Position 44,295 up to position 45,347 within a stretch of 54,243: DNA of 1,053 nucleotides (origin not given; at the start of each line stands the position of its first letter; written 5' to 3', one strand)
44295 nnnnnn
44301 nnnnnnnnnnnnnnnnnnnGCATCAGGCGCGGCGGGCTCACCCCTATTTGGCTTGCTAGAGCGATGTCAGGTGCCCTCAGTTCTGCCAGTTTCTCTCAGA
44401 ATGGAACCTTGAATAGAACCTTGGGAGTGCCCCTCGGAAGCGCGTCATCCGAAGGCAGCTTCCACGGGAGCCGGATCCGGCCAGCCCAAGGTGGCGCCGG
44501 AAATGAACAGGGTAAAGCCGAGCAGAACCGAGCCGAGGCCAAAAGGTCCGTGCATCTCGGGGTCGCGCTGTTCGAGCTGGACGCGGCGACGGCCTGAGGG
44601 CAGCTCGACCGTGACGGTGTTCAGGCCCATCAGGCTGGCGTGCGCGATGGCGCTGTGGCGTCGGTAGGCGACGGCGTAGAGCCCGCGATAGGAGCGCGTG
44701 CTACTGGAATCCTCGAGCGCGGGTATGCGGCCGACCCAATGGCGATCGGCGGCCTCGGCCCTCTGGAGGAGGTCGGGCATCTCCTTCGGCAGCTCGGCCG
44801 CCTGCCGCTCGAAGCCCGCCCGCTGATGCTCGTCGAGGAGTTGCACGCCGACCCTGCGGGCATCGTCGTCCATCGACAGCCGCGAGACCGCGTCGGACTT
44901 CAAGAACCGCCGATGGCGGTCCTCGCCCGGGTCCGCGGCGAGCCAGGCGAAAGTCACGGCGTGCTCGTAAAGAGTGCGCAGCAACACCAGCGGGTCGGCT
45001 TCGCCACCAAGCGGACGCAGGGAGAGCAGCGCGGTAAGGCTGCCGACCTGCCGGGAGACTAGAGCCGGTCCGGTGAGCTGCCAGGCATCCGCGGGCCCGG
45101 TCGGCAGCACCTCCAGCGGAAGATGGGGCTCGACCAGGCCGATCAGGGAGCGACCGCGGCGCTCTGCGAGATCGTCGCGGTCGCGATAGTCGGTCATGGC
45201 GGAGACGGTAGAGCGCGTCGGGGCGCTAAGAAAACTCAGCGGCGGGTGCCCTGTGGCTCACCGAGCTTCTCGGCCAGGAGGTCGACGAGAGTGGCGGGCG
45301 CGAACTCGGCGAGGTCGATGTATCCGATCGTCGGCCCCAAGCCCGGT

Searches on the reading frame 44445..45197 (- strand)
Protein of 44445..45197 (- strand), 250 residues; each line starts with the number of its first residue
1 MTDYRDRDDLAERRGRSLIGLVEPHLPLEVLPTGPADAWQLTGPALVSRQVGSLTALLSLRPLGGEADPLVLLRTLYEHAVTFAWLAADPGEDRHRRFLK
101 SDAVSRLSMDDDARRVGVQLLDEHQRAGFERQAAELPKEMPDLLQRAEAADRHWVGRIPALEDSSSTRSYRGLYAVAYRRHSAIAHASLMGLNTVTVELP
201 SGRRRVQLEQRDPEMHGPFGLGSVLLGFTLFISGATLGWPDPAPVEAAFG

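Call 6: search_protein_families(library=pfam, proteins=[window:44445-45197:-], max_evalue=0.01)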
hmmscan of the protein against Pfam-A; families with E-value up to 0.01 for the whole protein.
window:44445-45197:- (250 aa): 1 family
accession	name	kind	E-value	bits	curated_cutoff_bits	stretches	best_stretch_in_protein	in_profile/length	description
PF18928.5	DUF5677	-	6.9e-10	39.7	27.1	1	63-194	24-157/166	Family of unknown function (DUF5677)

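Call 7: search_protein_families(library=padloc, proteins=[window:44445-45197:-], max_evalue=0.1)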
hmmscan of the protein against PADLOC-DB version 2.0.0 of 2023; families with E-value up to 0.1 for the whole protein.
window:44445-45197:- (250 aa): 0 families

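Call 8: search_protein_families(library=ncbifam, proteins=[window:44445-45197:-], max_evalue=0.1)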
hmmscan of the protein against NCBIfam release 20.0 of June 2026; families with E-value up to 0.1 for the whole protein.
window:44445-45197:- (250 aa): 0 families

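Call 11: find_homologous_proteins(query=window:44445-45197:-, max_evalue=0.001)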
Query window:44445-45197:- (250 aa): 76 proteins with E <= 0.001 among 5195 candidates.
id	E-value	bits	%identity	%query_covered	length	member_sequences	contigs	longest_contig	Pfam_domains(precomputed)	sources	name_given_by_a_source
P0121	1.1e-160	551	100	100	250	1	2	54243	PF18928.6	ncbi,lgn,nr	ncbi:MAG TPA: DUF5677 domain-containing protein [Solirubrobacterales bacterium]|nr:DUF5677 domain-co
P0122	1.1e-128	446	80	100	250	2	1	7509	PF18928.6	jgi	jgi:hypothetical protein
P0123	1.2e-127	443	80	100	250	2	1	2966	PF18928.6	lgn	-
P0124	3.5e-124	431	81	98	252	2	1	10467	PF18928.6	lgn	-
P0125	2.2e-122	425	78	100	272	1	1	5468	PF18928.6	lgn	-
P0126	2.3e-114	399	73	100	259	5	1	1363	PF18928.6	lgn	-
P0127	4.5e-113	395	72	93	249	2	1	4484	PF18928.6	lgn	-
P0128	9.5e-109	381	69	98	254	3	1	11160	PF18928.6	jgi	jgi:hypothetical protein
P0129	5.7e-106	372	68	98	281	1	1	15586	PF18928.6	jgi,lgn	jgi:hypothetical protein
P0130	7.4e-106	371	68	100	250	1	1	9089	PF18928.6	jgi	jgi:hypothetical protein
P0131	8.1e-105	368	71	97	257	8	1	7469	PF18928.6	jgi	-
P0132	9.5e-104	364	65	100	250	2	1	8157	PF18928.6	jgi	jgi:uncharacterized protein DUF5677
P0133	1.6e-103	364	69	98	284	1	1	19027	PF18928.6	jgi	jgi:hypothetical protein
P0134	1.1e-100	354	66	100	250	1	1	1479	PF18928.6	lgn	-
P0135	1.3e-99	351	64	99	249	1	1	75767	PF18928.6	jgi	jgi:hypothetical protein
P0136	1.3e-98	348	68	100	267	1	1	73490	PF18928.6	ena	-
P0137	5.2e-97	342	64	99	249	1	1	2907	PF18928.6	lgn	-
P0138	3.3e-96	340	63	98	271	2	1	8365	PF18928.6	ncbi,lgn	-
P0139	3.2e-95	336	68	92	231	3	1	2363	PF18928.6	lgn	-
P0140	1.3e-93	331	62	98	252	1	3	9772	PF18928.6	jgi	jgi:Family of unknown function (DUF5677)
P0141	1.4e-92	328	60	99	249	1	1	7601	PF18928.6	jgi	jgi:hypothetical protein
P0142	1.4e-89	318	65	82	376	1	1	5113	PF18928.6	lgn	-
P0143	4.1e-89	316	60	100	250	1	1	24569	PF18928.6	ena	-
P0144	4.3e-86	306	57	98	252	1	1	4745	PF18928.6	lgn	-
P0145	1.3e-84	302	59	94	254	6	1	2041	PF18928.6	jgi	jgi:hypothetical protein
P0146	1.4e-84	302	57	93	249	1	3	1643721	PF18928.6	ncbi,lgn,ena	-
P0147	2.0e-84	301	59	94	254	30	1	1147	PF18928.6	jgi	jgi:hypothetical protein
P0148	1.8e-83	298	56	99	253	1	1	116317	PF18928.6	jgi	jgi:hypothetical protein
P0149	3.8e-83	297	57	99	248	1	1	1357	PF18928.6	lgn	-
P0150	7.6e-83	296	57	97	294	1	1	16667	PF18928.6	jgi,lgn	jgi:hypothetical protein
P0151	9.3e-83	296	54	99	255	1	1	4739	PF18928.6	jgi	jgi:hypothetical protein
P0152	2.1e-79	285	55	99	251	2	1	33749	PF18928.6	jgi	jgi:hypothetical protein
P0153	9.1e-78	279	57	94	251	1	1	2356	PF18928.6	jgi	jgi:hypothetical protein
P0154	8.5e-77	276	55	96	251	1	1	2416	PF18928.6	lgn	-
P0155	8.5e-77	276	59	90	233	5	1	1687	PF18928.6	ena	-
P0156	4.7e-76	274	54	98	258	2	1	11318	PF18928.6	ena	-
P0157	4.7e-76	274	55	99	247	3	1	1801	PF18928.6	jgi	jgi:hypothetical protein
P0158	4.9e-76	274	53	98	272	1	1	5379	PF18928.6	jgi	jgi:hypothetical protein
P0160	8.2e-75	270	55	93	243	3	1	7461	PF18928.6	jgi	jgi:Family of unknown function (DUF5677)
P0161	8.4e-75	270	53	96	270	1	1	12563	PF18928.6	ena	-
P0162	1.9e-74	268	54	93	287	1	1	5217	PF18928.6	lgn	-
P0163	4.0e-73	264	66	74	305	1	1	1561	PF18928.6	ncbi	ncbi:MAG: DUF5677 domain-containing protein [Isosphaeraceae bacterium]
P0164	2.2e-72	262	51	100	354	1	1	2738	PF18928.6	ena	-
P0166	5.4e-72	260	53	97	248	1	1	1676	PF18928.6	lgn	-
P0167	5.0e-63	231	67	67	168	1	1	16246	PF18928.6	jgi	jgi:hypothetical protein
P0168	7.3e-56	207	52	77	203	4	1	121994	PF18928.6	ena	-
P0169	5.3e-55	205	47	98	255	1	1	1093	PF18928.6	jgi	jgi:hypothetical protein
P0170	6.0e-54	201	45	97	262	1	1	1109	PF18928.6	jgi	jgi:hypothetical protein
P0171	7.9e-54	201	44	98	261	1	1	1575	PF18928.6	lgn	-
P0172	2.2e-53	199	42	98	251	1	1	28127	PF18928.6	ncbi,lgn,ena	-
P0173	8.9e-53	197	45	96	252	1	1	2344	PF18928.6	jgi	jgi:uncharacterized protein DUF5677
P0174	2.1e-52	196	43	98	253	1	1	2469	PF18928.6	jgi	jgi:hypothetical protein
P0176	3.5e-51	192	41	98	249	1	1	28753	PF18928.6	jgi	jgi:Family of unknown function (DUF5677)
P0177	5.5e-51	192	43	98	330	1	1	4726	PF18928.6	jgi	jgi:hypothetical protein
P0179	2.2e-49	186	45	95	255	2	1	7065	PF18928.6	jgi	jgi:hypothetical protein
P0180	3.7e-49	186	43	98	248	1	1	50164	PF18928.6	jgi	jgi:hypothetical protein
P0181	9.6e-49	184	42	96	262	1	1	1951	PF18928.6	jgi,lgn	jgi:hypothetical protein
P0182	4.1e-47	179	42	97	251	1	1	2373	PF18928.6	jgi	jgi:hypothetical protein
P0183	7.0e-47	178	40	96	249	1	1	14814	PF18928.6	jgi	jgi:hypothetical protein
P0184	7.8e-47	178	41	94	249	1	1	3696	PF18928.6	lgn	-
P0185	3.0e-46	176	40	98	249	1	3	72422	PF18928.6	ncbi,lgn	-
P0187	4.3e-44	169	44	87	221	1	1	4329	PF18928.6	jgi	jgi:hypothetical protein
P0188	5.7e-44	169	38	97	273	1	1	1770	PF18928.6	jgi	jgi:hypothetical protein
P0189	6.3e-43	165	42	90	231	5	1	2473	PF18928.6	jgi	jgi:hypothetical protein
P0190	1.2e-41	161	56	50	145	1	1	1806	PF18928.6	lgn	-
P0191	4.6e-41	159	41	87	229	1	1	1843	PF18928.6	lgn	-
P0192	4.4e-40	156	38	96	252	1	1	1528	PF18928.6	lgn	-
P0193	6.9e-40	155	39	96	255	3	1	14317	PF18928.6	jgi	-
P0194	1.2e-34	138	42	73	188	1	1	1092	PF18928.6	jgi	jgi:hypothetical protein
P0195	7.2e-32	129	41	76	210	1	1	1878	PF18928.6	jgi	jgi:uncharacterized protein DUF5677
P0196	3.3e-29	120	33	96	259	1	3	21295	PF18928.6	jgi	jgi:hypothetical protein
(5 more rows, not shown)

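Call 20: find_related_loci(query=A1, collection=metagenome_contigs, flank=6000)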
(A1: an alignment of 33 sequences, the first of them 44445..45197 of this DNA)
Query A1 (250 aa) in metagenome_contigs; peptide patterns used: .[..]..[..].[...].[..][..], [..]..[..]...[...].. (x = any residue, [..] = any of these).
122 stretches matched a pattern; 46 encode a relative of the query (tblastn E <= 1e-3); 46 distinct loci.
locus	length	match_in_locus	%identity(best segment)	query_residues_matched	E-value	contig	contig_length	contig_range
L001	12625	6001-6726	72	8-249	2e-110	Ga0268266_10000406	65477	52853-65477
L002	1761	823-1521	58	6-240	5e-91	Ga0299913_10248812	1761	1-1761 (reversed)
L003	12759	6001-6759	55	5-249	3e-86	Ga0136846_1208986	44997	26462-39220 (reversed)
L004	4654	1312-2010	57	6-240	5e-83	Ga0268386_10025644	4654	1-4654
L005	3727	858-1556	58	6-240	2e-83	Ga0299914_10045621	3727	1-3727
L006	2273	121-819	57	6-240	3e-84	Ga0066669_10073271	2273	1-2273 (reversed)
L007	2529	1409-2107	57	6-240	1e-83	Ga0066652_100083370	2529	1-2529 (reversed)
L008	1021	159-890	54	5-249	1e-87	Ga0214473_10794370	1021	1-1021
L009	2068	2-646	59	26-240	2e-82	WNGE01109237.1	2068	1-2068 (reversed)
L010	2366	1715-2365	59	6-224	3e-78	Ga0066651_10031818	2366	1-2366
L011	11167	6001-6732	44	6-249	1e-59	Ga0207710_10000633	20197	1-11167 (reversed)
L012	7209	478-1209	42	5-249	1e-57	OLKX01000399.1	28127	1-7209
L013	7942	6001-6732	42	5-249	9e-56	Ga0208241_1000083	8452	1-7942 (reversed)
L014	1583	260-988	43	5-249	4e-57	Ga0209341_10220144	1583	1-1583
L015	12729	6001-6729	40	7-249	1e-51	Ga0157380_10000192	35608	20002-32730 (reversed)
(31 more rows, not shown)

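Call 24: find_encoding_contigs(protein=P0124, flank=6000, max_places=3)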
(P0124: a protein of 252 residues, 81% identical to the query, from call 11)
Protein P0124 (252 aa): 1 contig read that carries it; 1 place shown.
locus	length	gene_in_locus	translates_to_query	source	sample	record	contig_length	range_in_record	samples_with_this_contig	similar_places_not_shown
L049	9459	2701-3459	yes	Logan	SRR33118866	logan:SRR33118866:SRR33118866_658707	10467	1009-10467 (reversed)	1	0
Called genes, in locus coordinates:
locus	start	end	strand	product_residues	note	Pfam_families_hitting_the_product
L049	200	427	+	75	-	PF15970:HicB-like_2 (weak), PF15919:HicB_lk_antitox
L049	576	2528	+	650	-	-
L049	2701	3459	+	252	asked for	PF18928:DUF5677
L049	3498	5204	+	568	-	-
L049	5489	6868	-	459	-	PF10011:DUF2254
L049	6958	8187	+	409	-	PF00440:TetR_N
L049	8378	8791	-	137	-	PF13396:PLDc_N, PF09851:SHOCT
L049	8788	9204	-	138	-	PF23636:DUF7144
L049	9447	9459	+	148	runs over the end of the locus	PF19850:DUF6325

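Call 26: predict_structure(alignment_id=A1)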
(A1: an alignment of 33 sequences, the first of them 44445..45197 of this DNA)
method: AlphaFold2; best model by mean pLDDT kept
length: 250 residues; sequences in the alignment: 33
mean_pLDDT: 93.1   pTM: 0.90
mean pLDDT of the five models: 93.1, 92.8, 92.3, 92.2, 90.7
residues with pLDDT >= 90: 194; 70-90: 54; 50-70: 2; < 50: 0
segments of 3 or more residues with pLDDT < 50: none
pLDDT, mean of each block of 10 residues (from residue 1): 84 98 96 92 98 97 89 95 97 96 98 98 98 96 96 95 87 84 82 89 92 83 97 98 96
secondary structure, 60 per line:
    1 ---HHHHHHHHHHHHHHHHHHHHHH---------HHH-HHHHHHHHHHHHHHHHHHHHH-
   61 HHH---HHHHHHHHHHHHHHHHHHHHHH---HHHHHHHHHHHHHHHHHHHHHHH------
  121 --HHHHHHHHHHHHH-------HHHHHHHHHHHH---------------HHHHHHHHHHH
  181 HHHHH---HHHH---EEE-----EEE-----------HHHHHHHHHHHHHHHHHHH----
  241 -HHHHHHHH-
elements in order: H4-25 H39-59 H67-88 H92-114 H123-135 H143-154 H170-185 H189-192 E196-198 E204-206 H218-236 H242-249

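Call 31: fold_search(model_id=the predicted structure, library=pdb)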
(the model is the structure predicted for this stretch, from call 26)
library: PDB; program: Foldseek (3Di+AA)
matches with E <= 10: 145; with E <= 0.001: 0
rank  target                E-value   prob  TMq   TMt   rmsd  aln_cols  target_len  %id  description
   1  6ey4                  1.1e+00  0.09  0.17  0.11  18.1       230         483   12  Periplasmic domain (residues 36-513) of GldM (released 2018-02-07)
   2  6ys8_A                1.5e+00  0.06  0.17  0.19  21.1       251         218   12  Structure of GldLM, the proton-powered motor that drives protein transport and gliding motility (released 2020-10-14)
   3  8xio_A                1.7e+00  0.11  0.20  0.19  14.6       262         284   11  Structure of L797591-SSTR1 G protein complex (released 2024-07-03)
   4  8xgu_A                1.9e+00  0.06  0.20  0.18  18.6       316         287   10  a peptide receptor complex structure (released 2024-10-30)
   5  8zjd_R                2.1e+00  0.08  0.19  0.17  18.5       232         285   12  Cryo-EM structure of kisspeptin receptor bound to KP-10 (released 2024-07-03)
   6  9dqh_A                2.7e+00  0.11  0.29  0.28  21.2       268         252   12  CryoEM structure of Gq-coupled MRGPRD with a new agonist EP-2825 (released 2024-12-11)
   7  7sb2_B                2.7e+00  0.04  0.14  0.12  18.2       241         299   10  Structure of the periplasmic domain of GldM from Capnocytophaga canimorsus (released 2022-03-23)
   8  8f7x_R                2.8e+00  0.08  0.25  0.22  17.0       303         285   11  Gi bound nociceptin receptor in complex with nociceptin peptide (released 2022-12-14)
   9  8y71_R                2.8e+00  0.06  0.21  0.19  16.6       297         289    9  positive allosteric modulator(BMS986187)-bound delta-opioid receptor-Gi complex (released 2026-01-07)
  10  5ogk_E                2.8e+00  0.04  0.17  0.15  16.5       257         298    7  Crystal structure of a nucleotide sugar transporter with bound nucleotide sugar. (released 2017-11-22)
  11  5zbh                  2.8e+00  0.03  0.15  0.09  28.7       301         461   10  The Crystal Structure of Human Neuropeptide Y Y1 Receptor with BMS-193885 (released 2018-04-25)
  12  6tk1                  3.0e+00  0.13  0.31  0.30  12.4       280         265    8  Femtosecond to millisecond structural changes in a light-driven sodium pump: 20ms structure of KR2 with extrapolated, li (released 2020-05-27)
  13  8vyy_A                3.1e+00  0.02  0.11  0.11  16.8       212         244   15  The crystal structure of MarE in complex with its native substrate, beta-methyl-L-tryptophan (released 2025-04-02)
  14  8xir_A                3.3e+00  0.06  0.22  0.20  17.0       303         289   12  Structure of pasireotide-SSTR3 G protein complex (released 2024-07-03)
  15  4fbs                  3.6e+00  0.14  0.20  0.34  15.1       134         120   14  Structure of monomeric NT from Euprosthenops australis Major Ampullate Spidroin 1 (MaSp1) (released 2012-08-01)
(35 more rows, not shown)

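Call 38: search_protein_families(library=pfam, alignment_id=A1, max_evalue=1)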
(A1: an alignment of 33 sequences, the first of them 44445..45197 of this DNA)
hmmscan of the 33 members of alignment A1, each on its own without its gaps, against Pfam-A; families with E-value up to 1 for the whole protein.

A. member 1, window:44445-45197:- (250 aa): 1 family
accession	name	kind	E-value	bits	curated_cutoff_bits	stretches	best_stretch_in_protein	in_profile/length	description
PF18928.5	DUF5677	-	6.9e-10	39.7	27.1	1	63-194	24-157/166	Family of unknown function (DUF5677)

B. families by the number of members that match (of 33 scanned): 6 families
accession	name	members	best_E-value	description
PF18928.5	DUF5677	33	1.4e-19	Family of unknown function (DUF5677)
PF21961.1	AppA_4HB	3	0.016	AppA, four helix bundle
PF24875.1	DUF7736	1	0.096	Domain of unknown function (DUF7736)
PF12524.13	GlyL_C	1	0.11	dsDNA virus glycoprotein L C terminal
PF07498.18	Rho_N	1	0.16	Rho termination factor, N-terminal domain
PF14932.11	HAUS-augmin3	1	0.25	HAUS augmin-like complex subunit 3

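Call 39: search_solved_structures(query=A1, max_evalue=10)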
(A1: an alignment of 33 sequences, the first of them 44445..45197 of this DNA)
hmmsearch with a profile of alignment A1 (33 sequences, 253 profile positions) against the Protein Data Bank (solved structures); distinct sequences matched with E-value up to 10: 3.
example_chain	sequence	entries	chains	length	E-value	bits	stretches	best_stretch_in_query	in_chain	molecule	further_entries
7xbj_A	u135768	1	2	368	0.056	16.2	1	157-195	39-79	40kDa insecticidal toxin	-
9mor_A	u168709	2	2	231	0.073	15.8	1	116-173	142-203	Peptide chain release factor H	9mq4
2v84_A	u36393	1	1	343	0.66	12.7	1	90-170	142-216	SPERMIDINE/PUTRESCINE ABC TRANSPORTER, PERIPLASMIC BINDING PROTEIN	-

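Call 50: search_protein_families(library=pfam, proteins=[L049:576-2528:+, L049:3498-5204:+], max_evalue=0.01)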
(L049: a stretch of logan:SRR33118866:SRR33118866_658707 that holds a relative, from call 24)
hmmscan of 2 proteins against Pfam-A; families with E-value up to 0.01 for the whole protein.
L049:576-2528:+ (650 aa): 0 families

L049:3498-5204:+ (568 aa): 1 family
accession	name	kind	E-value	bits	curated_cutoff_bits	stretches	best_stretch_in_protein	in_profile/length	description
PF20469.4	OLD-like_TOPRIM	-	0.0036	18.2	23.2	1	333-369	6-43/67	Overcoming lysogenization defect protein-like, TOPRIM domain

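Call 66: search_protein_families(library=phrogs, proteins=[window:44445-45197:-], max_evalue=0.001)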
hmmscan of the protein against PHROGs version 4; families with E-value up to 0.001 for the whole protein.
window:44445-45197:- (250 aa): 0 families
